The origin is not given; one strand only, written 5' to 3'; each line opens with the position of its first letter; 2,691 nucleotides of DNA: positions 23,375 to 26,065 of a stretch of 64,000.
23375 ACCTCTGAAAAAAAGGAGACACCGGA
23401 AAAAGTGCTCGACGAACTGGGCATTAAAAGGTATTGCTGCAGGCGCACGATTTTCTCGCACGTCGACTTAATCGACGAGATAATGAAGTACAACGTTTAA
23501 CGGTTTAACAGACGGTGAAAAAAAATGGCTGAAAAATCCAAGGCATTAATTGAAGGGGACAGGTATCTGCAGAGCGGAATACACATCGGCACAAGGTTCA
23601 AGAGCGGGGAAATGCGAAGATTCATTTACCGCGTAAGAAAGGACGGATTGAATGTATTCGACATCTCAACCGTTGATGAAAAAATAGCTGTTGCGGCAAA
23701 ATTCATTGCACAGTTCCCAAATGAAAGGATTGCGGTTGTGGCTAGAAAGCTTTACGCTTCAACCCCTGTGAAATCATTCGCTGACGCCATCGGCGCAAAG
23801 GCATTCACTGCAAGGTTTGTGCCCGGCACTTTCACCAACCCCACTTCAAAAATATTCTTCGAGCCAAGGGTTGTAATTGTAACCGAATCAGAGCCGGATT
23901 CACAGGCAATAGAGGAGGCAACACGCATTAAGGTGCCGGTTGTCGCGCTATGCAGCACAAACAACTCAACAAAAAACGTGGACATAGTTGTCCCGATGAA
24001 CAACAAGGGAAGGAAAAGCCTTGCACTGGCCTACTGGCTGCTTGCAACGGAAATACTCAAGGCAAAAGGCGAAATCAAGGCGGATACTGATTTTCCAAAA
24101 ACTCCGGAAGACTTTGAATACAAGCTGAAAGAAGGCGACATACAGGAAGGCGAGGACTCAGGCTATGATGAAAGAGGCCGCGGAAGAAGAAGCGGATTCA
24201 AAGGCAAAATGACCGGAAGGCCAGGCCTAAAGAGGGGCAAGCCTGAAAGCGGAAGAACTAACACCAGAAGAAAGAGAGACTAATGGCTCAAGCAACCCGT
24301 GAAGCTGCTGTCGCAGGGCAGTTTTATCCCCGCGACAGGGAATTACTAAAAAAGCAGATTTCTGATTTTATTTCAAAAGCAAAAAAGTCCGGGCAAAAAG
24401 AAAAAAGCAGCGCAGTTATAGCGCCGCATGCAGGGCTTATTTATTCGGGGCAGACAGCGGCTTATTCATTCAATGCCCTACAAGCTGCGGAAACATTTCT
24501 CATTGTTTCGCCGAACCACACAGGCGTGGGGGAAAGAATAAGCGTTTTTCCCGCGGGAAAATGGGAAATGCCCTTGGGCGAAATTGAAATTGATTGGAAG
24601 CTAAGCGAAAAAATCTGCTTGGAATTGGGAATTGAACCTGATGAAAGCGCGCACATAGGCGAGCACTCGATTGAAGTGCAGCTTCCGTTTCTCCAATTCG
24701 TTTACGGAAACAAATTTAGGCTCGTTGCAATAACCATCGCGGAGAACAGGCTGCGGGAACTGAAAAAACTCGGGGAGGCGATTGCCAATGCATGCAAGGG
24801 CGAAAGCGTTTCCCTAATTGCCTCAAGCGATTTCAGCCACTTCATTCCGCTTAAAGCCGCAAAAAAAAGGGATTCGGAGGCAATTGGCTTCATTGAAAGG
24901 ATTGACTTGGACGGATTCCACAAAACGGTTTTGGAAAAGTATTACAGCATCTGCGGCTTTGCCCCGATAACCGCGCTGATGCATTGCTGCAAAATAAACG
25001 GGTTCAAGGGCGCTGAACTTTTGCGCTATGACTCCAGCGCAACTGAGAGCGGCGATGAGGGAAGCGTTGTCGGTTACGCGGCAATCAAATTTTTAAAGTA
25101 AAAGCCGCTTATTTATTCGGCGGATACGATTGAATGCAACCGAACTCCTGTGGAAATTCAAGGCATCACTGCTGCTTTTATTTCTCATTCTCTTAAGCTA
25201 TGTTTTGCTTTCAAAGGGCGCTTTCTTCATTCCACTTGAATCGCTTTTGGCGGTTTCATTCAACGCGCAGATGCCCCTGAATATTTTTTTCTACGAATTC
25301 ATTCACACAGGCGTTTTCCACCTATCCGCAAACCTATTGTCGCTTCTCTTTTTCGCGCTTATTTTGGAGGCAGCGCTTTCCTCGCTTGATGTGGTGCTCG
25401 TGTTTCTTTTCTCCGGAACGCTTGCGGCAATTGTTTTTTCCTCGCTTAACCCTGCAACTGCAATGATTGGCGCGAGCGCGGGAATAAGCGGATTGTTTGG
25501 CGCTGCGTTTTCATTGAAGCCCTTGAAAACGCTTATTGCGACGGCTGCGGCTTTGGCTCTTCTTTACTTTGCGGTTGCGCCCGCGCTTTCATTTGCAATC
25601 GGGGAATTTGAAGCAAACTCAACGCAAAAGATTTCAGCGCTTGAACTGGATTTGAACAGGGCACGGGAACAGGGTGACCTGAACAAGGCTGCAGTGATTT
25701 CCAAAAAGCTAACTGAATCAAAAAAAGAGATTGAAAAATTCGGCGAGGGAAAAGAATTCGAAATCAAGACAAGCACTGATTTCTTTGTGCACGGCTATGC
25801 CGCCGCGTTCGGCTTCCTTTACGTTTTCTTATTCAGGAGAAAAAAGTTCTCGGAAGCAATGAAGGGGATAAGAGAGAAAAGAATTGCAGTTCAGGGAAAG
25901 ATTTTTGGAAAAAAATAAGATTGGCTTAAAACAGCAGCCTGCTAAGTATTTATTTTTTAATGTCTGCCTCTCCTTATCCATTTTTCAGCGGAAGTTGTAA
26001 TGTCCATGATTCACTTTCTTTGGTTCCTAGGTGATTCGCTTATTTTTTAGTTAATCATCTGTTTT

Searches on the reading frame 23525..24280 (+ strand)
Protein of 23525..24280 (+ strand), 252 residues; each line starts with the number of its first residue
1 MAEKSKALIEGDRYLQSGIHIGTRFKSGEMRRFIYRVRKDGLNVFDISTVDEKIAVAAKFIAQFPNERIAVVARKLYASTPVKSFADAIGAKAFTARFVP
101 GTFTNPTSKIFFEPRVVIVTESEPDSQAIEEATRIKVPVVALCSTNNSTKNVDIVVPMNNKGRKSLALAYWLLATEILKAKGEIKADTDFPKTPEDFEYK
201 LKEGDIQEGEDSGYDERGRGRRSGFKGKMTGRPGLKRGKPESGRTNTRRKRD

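Call 12: search_protein_families(library=pfam, proteins=[window:23525-24280:+], max_evalue=0.001)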
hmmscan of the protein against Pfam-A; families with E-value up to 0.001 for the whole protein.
window:23525-24280:+ (252 aa): 1 family
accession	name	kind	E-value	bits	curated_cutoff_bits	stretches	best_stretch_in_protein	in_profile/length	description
PF00318.25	Ribosomal_S2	-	2.9e-20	72.9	26.1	2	113-177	149-213/216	Ribosomal protein S2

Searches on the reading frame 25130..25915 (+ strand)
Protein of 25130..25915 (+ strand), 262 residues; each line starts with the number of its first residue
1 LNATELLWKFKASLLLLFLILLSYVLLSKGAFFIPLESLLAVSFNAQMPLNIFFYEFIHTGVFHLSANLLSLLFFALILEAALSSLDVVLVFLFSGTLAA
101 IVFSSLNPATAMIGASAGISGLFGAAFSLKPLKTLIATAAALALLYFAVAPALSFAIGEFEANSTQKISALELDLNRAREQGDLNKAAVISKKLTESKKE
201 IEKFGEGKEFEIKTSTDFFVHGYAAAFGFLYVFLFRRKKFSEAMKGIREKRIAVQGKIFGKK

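Call 12: search_protein_families(library=pfam, proteins=[window:25130-25915:+], max_evalue=0.001)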
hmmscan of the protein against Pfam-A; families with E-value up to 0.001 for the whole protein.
window:25130-25915:+ (262 aa): 1 family
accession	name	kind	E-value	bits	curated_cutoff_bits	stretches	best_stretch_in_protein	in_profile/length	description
PF01694.28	Rhomboid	-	1.6e-14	54.7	22.6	1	50-162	5-118/143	Rhomboid domain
